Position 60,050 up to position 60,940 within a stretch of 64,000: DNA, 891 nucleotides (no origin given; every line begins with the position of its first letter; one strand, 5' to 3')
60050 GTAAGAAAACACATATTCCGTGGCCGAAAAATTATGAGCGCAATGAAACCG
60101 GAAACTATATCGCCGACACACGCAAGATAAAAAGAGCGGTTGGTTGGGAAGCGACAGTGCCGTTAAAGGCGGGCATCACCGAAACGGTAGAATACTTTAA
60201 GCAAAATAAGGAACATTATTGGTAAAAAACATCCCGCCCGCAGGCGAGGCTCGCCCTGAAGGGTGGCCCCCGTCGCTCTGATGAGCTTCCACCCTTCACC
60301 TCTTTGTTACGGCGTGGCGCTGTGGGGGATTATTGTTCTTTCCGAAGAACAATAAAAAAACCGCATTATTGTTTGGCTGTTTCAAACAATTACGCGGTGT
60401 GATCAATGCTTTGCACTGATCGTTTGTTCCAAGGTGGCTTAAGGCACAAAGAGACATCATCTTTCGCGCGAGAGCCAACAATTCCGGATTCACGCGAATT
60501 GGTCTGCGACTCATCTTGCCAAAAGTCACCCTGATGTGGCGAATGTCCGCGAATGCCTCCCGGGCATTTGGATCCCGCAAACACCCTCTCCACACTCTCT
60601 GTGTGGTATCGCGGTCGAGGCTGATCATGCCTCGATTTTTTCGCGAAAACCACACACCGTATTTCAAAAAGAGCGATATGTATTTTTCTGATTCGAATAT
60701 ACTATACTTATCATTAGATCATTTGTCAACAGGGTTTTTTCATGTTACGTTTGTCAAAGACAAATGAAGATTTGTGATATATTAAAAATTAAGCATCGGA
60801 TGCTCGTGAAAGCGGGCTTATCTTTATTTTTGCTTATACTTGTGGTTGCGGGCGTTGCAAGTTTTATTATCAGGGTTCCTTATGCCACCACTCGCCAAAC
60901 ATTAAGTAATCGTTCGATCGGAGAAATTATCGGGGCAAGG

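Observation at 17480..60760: Sharp compositional discontinuities: three GC-rich patches in a low-GC genome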

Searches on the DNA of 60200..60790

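Call 94: search_rna_families(source=window, start=60200, end=60790, threshold=evalue, max_evalue=1)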
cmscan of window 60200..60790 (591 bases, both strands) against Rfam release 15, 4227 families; matches with E-value up to 1: 0.
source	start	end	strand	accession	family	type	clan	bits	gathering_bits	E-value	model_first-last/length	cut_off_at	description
